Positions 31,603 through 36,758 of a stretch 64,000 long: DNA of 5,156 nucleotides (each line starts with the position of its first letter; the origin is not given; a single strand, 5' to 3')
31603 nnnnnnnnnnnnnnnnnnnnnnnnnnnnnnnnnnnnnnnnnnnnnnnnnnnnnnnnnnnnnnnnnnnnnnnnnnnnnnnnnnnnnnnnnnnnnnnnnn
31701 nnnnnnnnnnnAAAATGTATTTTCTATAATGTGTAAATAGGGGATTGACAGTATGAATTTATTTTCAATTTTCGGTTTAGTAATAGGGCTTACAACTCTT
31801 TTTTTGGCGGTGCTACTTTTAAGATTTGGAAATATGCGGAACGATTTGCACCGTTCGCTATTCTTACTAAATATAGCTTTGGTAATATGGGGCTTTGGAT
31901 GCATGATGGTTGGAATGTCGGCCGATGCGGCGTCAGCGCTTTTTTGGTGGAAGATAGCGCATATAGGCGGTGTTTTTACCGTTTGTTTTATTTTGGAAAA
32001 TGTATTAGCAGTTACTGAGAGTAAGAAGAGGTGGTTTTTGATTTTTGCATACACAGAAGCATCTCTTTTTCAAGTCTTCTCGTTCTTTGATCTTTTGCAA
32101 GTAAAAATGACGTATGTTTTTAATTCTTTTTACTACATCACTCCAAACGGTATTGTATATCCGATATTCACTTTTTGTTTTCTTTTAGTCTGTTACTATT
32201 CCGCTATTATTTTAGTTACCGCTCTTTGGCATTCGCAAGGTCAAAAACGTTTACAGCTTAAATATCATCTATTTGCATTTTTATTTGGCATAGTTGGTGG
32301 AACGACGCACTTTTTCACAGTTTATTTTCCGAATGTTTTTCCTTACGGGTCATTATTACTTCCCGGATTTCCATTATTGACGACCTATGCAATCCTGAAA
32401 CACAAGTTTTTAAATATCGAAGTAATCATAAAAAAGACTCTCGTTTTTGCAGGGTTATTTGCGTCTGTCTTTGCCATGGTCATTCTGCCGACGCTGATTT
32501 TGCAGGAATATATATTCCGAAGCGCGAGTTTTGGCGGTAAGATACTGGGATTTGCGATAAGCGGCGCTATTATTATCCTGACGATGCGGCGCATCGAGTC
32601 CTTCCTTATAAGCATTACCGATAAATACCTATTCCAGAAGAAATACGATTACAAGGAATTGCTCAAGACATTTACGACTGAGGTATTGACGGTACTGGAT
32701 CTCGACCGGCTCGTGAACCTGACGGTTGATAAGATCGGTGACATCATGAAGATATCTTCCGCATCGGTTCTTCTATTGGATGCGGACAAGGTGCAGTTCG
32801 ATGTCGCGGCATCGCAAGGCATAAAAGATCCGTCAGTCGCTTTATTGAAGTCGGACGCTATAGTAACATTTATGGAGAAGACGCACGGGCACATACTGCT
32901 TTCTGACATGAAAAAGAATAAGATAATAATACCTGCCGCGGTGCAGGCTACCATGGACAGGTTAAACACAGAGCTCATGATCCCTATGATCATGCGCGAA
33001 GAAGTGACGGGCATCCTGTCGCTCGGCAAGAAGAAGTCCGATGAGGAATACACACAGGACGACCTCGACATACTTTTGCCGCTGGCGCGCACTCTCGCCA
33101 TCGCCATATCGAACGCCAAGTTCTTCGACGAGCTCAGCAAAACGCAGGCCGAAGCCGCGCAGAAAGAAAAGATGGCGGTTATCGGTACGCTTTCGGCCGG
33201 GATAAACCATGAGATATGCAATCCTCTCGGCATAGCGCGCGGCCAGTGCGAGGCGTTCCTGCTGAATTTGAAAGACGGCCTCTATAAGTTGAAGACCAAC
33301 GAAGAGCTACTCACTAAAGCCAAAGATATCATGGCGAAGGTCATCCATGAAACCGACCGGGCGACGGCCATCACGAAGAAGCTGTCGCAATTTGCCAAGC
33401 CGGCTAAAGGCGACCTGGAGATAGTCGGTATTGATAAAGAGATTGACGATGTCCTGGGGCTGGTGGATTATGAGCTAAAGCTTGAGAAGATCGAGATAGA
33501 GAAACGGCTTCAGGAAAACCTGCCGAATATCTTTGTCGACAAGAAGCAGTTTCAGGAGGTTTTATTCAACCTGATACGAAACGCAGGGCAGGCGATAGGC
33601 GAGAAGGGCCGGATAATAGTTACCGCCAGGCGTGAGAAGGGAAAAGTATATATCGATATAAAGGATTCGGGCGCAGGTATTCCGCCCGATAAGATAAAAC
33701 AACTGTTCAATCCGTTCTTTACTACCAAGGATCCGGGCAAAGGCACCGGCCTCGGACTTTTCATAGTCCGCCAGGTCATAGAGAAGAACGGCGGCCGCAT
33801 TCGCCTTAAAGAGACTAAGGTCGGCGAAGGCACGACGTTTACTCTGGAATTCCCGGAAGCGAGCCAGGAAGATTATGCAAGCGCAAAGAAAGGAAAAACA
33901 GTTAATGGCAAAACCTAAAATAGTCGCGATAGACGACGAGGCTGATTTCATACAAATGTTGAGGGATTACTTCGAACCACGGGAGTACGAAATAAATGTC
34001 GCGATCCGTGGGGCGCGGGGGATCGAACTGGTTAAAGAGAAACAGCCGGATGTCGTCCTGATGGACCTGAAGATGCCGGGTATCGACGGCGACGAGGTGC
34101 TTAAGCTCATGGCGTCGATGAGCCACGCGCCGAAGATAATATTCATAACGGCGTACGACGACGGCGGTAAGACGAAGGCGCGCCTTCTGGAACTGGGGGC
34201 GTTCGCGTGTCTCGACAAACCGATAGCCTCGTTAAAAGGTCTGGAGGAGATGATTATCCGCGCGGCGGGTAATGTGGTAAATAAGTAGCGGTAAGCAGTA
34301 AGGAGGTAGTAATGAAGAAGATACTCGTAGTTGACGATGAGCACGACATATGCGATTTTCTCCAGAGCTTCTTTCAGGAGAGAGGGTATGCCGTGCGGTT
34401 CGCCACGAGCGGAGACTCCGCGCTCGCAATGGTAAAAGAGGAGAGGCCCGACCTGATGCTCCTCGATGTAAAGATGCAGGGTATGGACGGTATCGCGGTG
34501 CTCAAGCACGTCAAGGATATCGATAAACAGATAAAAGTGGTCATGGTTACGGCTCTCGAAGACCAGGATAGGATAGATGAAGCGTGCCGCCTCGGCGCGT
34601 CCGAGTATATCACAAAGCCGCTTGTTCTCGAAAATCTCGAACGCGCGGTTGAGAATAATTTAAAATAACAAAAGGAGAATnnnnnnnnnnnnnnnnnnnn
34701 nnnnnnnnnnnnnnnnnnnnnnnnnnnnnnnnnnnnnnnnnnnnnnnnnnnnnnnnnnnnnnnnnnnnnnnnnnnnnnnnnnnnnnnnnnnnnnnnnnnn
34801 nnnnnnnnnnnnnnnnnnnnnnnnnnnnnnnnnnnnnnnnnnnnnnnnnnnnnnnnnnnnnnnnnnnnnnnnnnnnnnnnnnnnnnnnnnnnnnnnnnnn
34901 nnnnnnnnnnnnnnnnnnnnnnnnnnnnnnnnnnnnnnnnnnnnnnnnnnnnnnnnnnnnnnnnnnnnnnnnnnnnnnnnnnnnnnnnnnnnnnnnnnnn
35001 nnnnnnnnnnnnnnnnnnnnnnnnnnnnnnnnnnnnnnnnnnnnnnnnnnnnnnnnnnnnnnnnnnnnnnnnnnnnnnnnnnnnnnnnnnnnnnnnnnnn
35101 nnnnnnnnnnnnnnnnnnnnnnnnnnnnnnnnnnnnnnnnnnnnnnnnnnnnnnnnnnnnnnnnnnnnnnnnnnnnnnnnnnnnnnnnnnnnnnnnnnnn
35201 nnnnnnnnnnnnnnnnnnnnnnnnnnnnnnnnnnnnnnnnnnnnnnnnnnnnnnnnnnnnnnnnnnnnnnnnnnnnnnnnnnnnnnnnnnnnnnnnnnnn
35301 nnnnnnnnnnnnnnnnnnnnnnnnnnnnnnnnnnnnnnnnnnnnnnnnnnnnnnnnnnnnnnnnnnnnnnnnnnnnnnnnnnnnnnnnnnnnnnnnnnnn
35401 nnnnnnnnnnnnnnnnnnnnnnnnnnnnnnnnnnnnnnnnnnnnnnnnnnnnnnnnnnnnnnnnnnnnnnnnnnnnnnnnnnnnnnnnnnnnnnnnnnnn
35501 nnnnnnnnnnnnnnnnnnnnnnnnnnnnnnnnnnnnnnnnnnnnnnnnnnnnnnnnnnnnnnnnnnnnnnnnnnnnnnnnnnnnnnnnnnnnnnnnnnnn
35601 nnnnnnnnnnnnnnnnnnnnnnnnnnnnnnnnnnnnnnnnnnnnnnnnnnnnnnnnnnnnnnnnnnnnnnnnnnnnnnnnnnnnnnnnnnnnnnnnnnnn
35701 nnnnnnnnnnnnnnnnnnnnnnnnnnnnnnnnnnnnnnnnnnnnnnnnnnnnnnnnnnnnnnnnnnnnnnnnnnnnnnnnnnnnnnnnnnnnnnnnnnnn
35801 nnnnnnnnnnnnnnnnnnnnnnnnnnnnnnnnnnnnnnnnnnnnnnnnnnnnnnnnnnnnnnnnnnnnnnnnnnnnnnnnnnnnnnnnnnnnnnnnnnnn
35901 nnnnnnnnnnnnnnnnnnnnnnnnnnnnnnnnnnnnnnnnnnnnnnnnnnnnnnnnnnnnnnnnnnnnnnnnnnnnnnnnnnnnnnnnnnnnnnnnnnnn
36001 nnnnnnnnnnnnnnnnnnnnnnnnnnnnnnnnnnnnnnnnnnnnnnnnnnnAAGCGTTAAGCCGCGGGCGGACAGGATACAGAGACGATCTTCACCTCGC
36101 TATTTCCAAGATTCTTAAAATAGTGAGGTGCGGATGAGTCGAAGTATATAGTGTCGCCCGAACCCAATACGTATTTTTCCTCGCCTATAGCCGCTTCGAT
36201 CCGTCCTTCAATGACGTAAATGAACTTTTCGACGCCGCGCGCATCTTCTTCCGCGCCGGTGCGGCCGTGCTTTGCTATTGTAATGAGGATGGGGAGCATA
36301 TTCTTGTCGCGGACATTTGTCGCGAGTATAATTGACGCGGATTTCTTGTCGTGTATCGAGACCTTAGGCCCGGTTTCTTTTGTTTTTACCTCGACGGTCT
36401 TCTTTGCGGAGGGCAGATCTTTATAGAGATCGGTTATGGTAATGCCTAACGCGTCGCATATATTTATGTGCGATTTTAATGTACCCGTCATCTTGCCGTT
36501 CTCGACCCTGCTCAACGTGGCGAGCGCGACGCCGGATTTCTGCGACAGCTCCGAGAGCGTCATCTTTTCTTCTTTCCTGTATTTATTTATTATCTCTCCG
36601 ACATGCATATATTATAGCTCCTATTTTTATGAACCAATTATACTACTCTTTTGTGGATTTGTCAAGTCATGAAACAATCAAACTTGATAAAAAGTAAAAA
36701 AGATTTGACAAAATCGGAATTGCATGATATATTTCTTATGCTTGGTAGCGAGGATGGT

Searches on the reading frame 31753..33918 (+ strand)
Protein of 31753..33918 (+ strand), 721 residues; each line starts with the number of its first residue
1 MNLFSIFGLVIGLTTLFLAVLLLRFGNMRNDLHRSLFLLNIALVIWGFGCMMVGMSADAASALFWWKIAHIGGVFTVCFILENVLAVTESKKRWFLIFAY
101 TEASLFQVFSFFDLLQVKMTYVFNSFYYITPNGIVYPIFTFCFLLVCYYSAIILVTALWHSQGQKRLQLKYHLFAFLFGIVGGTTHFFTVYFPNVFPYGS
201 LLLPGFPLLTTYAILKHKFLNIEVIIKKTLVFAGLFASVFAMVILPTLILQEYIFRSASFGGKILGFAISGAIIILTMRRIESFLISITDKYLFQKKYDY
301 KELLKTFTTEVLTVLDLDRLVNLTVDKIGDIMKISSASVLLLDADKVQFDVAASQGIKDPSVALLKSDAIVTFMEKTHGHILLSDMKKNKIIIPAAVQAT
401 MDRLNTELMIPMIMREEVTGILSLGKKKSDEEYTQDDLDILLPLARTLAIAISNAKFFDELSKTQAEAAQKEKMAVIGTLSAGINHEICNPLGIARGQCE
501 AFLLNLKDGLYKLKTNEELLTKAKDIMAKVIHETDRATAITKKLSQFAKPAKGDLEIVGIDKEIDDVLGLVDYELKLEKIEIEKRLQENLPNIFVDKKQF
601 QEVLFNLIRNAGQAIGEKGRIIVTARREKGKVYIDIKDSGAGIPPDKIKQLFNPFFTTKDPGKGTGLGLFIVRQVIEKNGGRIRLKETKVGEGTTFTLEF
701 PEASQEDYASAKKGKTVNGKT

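Call 66: search_protein_families(library=pfam, proteins=[window:31753-33918:+], max_evalue=0.001)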
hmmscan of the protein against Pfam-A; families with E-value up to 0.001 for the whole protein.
window:31753-33918:+ (721 aa): 6 families
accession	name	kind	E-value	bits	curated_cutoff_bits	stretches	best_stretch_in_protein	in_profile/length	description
PF02518.31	HATPase_c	-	3.6e-25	89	26.4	1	596-703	2-110/111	Histidine kinase-, DNA gyrase B-, and HSP90-like ATPase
PF16927.11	HisKA_7TM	-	1.4e-09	38.6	28.6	1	9-222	3-222/224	N-terminal 7TM region of histidine kinase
PF13492.12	GAF_3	-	1.2e-07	32.6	27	1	316-454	1-129/129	GAF domain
PF13185.12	GAF_2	-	1.3e-07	32.3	28.6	1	315-452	2-135/136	GAF domain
PF13581.12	HATPase_c_2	-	2.2e-05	24.9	27.4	1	601-678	37-111/127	Histidine kinase-like ATPase domain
PF00512.31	HisKA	-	0.00075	19.9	26.9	0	479-550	4-63/66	His Kinase A (phospho-acceptor) domain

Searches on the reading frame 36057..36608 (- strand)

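Call 66: search_protein_families(library=pfam, proteins=[window:36057-36608:-], max_evalue=0.001)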
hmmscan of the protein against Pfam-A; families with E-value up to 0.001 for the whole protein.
window:36057-36608:- (183 aa): 5 families
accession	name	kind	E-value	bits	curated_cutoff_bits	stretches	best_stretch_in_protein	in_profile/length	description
PF07883.17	Cupin_2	-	9e-15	54.6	27.2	1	110-177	4-69/70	Cupin domain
PF13443.12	HTH_26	-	4.2e-09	36.9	22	1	7-63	2-59/63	Cro/C1-type HTH DNA-binding domain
PF01381.28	HTH_3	-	1.8e-08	34.7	23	1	8-61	2-55/55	Helix-turn-helix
PF12844.13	HTH_19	-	0.00016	21.9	30.2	1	4-62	1-59/64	Helix-turn-helix domain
PF11699.14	CENP-C_C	-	0.00067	20.3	29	0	129-174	36-81/85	Mif2/CENP-C like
